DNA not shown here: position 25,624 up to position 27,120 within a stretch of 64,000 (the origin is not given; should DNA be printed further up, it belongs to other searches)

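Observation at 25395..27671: Thiolase-fold protein without the canonical catalytic cysteines, paired with DUF35 and led by a GNAT-like protein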

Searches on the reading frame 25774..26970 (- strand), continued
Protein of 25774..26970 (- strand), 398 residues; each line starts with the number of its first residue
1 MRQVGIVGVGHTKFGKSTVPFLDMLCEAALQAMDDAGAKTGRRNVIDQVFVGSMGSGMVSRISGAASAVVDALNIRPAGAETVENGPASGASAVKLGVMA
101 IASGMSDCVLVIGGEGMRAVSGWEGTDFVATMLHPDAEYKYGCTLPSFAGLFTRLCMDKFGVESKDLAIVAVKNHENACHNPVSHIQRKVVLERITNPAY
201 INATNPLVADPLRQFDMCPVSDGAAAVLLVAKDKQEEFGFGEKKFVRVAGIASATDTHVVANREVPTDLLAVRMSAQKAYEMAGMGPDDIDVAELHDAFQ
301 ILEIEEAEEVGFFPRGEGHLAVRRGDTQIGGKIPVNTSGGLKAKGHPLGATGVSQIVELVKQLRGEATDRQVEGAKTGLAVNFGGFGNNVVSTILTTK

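Call 75: search_protein_families(library=ncbifam, proteins=[L052:8283-9278:+, L039:17003-17950:+, L065:9035-9988:+, L045:8889-9845:+, L047:13749-14984:+, L039:18052-19005:+], max_evalue=0.00001)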
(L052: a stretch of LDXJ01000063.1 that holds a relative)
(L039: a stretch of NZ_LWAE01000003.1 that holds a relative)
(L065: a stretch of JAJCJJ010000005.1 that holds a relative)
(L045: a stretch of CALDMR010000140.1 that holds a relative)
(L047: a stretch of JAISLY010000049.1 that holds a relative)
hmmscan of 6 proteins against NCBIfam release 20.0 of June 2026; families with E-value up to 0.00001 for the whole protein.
L052:8283-9278:+ (331 aa): 5 families
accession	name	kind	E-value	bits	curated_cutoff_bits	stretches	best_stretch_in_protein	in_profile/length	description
TIGR00746.1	arcC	equivalog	3.8e-118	394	358.25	1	22-329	2-308/309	carbamate kinase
NF009007.0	PRK12352.1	subfamily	3.4e-103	344.9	266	1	22-329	4-314/316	carbamate kinase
NF009008.0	PRK12354.1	subfamily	1.2e-99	333.4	361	1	22-329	2-299/308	carbamate kinase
NF006926.0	PRK09411.1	equivalog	8.2e-74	248.4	416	1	21-328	2-295/297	carbamate kinase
TIGR00761.1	argB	equivalog_domain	1.3e-08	34.6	151.3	0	199-310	123-231/231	acetylglutamate kinase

L039:17003-17950:+ (315 aa): 5 families
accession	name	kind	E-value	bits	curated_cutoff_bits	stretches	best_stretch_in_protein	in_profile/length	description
TIGR00746.1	arcC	equivalog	3.6e-112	374.4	358.25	1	3-314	2-307/309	carbamate kinase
NF009007.0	PRK12352.1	subfamily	3e-109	364.7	266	1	3-314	4-313/316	carbamate kinase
NF009008.0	PRK12354.1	subfamily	5.5e-89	298.3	361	1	3-314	2-298/308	carbamate kinase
NF006926.0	PRK09411.1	equivalog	3e-59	200.6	416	1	1-315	1-296/297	carbamate kinase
TIGR00761.1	argB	equivalog_domain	7.5e-10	38.7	151.3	1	208-289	148-225/231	acetylglutamate kinase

L065:9035-9988:+ (317 aa): 8 families
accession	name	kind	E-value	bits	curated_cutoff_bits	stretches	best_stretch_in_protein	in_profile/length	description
TIGR00128.1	fabD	equivalog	6.9e-73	245.6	260.9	1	11-284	2-278/290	ACP S-malonyltransferase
NF045894.1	PKS_plus_SDR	equivalog_domain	3.4e-55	187.3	1740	1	8-295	528-817/1515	type I polyketide synthase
TIGR03131.1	malonate_mdcH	equivalog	1.1e-54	186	297.9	1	12-311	1-294/297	malonate decarboxylase subunit epsilon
TIGR02813.1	omega_3_PfaA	subfamily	1.2e-35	121.7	1010.1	1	9-292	578-879/2582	polyketide-type polyunsaturated fatty acid synthase PfaA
NF037941.1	PKS_NbtC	equivalog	8e-27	93.6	1150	1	11-280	96-371/1027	nocobactin polyketide synthase NbtC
NF041183.1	Pks2_ls1_myc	equivalog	2.3e-25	87.8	2400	1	14-294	535-815/2086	sulfolipid-1 biosynthesis phthioceranic/hydroxyphthioceranic acid synthase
NF037940.1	PKS_MbtD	equivalog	3.4e-24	85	1150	1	9-280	89-361/978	mycobactin polyketide synthase MbtD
NF040607.1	mycolic_Pks13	equivalog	4.7e-22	77.3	2100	1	13-284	666-945/1680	polyketide synthase Pks13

L045:8889-9845:+ (318 aa): 8 families
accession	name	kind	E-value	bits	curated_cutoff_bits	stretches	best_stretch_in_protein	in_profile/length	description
TIGR00128.1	fabD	equivalog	1.9e-73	247.5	260.9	1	13-294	2-287/290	ACP S-malonyltransferase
TIGR03131.1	malonate_mdcH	equivalog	1.3e-58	198.8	297.9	1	14-314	1-296/297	malonate decarboxylase subunit epsilon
NF045894.1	PKS_plus_SDR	equivalog_domain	1.3e-54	185.4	1740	1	8-296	526-816/1515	type I polyketide synthase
TIGR02813.1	omega_3_PfaA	subfamily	1.7e-40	137.9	1010.1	1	9-293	576-879/2582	polyketide-type polyunsaturated fatty acid synthase PfaA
NF037940.1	PKS_MbtD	equivalog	9.4e-27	93.4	1150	1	8-281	86-361/978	mycobactin polyketide synthase MbtD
NF037941.1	PKS_NbtC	equivalog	1.3e-26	92.9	1150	1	11-281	94-371/1027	nocobactin polyketide synthase NbtC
NF040607.1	mycolic_Pks13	equivalog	3e-23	81.3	2100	1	15-285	666-945/1680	polyketide synthase Pks13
NF041183.1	Pks2_ls1_myc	equivalog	4.8e-23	80.1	2400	1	15-297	534-817/2086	sulfolipid-1 biosynthesis phthioceranic/hydroxyphthioceranic acid synthase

L047:13749-14984:+ (411 aa): 4 families
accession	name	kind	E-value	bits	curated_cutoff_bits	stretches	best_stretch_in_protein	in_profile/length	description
TIGR04048.1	nitrile_sll0784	equivalog_domain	7.8e-69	231.9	502.6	1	67-379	3-300/301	Nit6803 family nitrilase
TIGR03381.1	agmatine_aguB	equivalog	3.3e-14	52.9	410.25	1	67-242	1-166/279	N-carbamoylputrescine amidase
NF040852.1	nitrile_Arch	equivalog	1.1e-09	37.8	500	1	67-227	1-147/262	nitrilase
TIGR00546.1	lnt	equivalog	2.1e-06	27.2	132.9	1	81-193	180-271/395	apolipoprotein N-acyltransferase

L039:18052-19005:+ (317 aa): 19 families
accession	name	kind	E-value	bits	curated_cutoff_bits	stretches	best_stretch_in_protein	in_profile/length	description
NF006124.0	PRK08268.1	subfamily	6.7e-73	246.4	508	1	4-302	5-300/507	3-hydroxyacyl-CoA dehydrogenase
NF042925.1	FHMPC_DH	equivalog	1.8e-72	244.2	500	1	8-305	2-296/304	5-formyl-3-hydroxy-2-methylpyridine 4-carboxylate 5-dehydrogenase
NF004474.0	PRK05808.1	subfamily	6e-71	239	408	1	5-289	2-282/283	3-hydroxybutyryl-CoA dehydrogenase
NF006722.0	PRK09260.1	equivalog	5.2e-67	226.1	429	1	7-291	3-283/289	3-hydroxyacyl-CoA dehydrogenase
NF004783.0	PRK06129.1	equivalog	2.4e-65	221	347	1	7-244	3-240/315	3-hydroxyacyl-CoA dehydrogenase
NF006143.0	PRK08293.1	equivalog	1.1e-61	208.7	312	1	5-290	3-288/291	3-hydroxyacyl-CoA dehydrogenase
TIGR02279.1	PaaC-3OHAcCoADH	equivalog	3.9e-61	207.4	669.4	1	5-296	4-292/503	3-hydroxyacyl-CoA dehydrogenase PaaH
NF006125.0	PRK08269.1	equivalog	1.5e-60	205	427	1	6-309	5-316/334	3-hydroxybutyryl-CoA dehydrogenase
NF005875.0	PRK07819.1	subfamily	3.1e-59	200.7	319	1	5-289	4-286/287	3-hydroxybutyryl-CoA dehydrogenase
NF005715.0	PRK07530.1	equivalog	9.1e-57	192.6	420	1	5-291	3-285/292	3-hydroxybutyryl-CoA dehydrogenase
NF008727.0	PRK11730.1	equivalog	1.3e-50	172.5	870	1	6-309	313-612/717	fatty acid oxidation complex subunit alpha FadB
NF004699.0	PRK06035.1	equivalog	4.6e-50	170.4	500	1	5-282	2-278/294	3-hydroxyacyl-CoA dehydrogenase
NF008363.0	PRK11154.1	equivalog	1e-48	166.1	869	1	5-300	308-596/708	fatty acid oxidation complex subunit alpha FadJ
NF005471.0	PRK07066.1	equivalog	3.9e-45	154.3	414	1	2-246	3-243/321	L-carnitine dehydrogenase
NF005716.0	PRK07531.1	equivalog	1.3e-43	149.5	592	1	6-244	4-238/495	carnitine 3-dehydrogenase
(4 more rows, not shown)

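Call 78: find_homologous_proteins(query=P0242, max_evalue=1e-40)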
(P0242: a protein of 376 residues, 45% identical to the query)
Query P0242 (376 aa): 7756 proteins with E <= 1e-40 among 8000 candidates; the best 120 are listed.
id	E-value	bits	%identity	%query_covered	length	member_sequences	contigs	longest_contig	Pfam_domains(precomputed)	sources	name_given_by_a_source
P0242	6.0e-246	833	100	100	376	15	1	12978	PF02803.25,PF00108.30,PF22691.3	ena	-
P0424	1.8e-213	726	85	100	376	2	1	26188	PF02803.25,PF00108.30,PF22691.3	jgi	-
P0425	3.5e-204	696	83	100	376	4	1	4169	PF02803.25,PF00108.30,PF22691.3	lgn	-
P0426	3.2e-191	653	78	100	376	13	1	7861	PF02803.25,PF00108.30,PF22691.3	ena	-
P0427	1.3e-114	401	52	100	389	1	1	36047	PF02803.25,PF00108.30,PF22691.3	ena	-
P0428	3.1e-111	390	52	100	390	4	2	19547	PF02803.25,PF00108.30,PF22691.3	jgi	jgi:acetyl-CoA C-acetyltransferase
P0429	2.2e-110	387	50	100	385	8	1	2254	PF02803.25,PF00108.30,PF22691.3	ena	-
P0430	6.7e-110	386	49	100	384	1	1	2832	PF02803.25,PF00108.30,PF22691.3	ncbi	-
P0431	6.9e-110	385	51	100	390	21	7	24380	PF02803.25,PF00108.30,PF22691.3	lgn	-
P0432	1.1e-109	385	51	100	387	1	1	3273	PF02803.25,PF00108.30,PF22691.3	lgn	-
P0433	1.4e-109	384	52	100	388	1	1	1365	PF02803.25,PF00108.30,PF22691.3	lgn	-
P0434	2.8e-109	383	51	100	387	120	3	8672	PF02803.25,PF00108.30,PF22691.3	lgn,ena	-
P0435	3.9e-109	383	53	97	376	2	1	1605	PF02803.25,PF00108.30,PF22691.3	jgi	jgi:acetyl-CoA C-acetyltransferase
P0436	9.0e-109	382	51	99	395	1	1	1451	PF02803.25,PF00108.30,PF22691.3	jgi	jgi:acetyl-CoA C-acetyltransferase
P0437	2.9e-108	380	49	100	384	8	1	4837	PF02803.25,PF00108.30,PF22691.3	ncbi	ncbi:MAG: thiolase domain-containing protein [Candidatus Jordarchaeales archaeon]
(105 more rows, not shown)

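Call 79: find_encoding_contigs(protein=P0424, flank=8000, max_places=2)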
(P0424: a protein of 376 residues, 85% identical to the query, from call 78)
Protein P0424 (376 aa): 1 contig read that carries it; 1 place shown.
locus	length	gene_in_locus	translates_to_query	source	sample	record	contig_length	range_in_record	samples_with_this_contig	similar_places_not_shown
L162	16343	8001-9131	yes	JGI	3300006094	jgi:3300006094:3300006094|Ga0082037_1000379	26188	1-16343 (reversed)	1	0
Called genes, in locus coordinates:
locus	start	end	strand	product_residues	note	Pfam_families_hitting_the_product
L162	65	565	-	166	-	-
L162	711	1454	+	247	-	PF00218:IGPS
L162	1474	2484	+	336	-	PF02885:Glycos_trans_3N, PF00591:Glycos_transf_3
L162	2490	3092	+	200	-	PF00697:PRAI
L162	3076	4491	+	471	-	PF04715:, PF00425:Chorismate_bind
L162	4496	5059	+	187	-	PF00117:GATase, PF07722:Peptidase_C26 (faint)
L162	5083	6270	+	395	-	PF00291:PALP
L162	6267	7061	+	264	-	PF00290:Trp_syntA, PF00977:His_biosynth (faint)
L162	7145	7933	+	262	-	PF11977:RNase_Zc3h12a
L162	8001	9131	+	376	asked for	PF00108:Thiolase_N, PF22691:Thiolase_C_1, PF02803:Thiolase_C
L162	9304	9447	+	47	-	-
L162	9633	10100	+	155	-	PF01161:PBP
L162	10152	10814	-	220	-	PF02596:DUF169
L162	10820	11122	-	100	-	PF02627:CMD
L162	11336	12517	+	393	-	PF00571:CBS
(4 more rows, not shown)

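Call 80: find_encoding_contigs(protein=P0242, flank=8000, max_places=2)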
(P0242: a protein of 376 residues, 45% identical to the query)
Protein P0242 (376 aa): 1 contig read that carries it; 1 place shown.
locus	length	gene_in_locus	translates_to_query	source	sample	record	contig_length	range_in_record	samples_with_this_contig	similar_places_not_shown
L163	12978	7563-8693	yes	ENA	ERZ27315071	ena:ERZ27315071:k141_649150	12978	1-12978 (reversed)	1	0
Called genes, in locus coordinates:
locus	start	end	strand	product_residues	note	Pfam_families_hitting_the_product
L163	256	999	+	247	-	PF00218:IGPS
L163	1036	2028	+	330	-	PF02885:Glycos_trans_3N, PF00591:Glycos_transf_3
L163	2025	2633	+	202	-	PF00697:PRAI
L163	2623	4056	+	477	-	PF04715:, PF00425:Chorismate_bind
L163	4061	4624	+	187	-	PF00117:GATase, PF07722:Peptidase_C26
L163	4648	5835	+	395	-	PF00291:PALP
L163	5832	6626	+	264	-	PF00290:Trp_syntA, PF00977:His_biosynth (weak)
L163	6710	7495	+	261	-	PF11977:RNase_Zc3h12a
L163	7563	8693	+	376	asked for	PF00108:Thiolase_N, PF02803:Thiolase_C, PF22691:Thiolase_C_1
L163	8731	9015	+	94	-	-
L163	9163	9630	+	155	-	PF01161:PBP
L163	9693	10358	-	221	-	PF02596:DUF169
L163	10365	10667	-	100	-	PF02627:CMD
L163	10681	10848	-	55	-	-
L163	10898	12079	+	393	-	PF00571:CBS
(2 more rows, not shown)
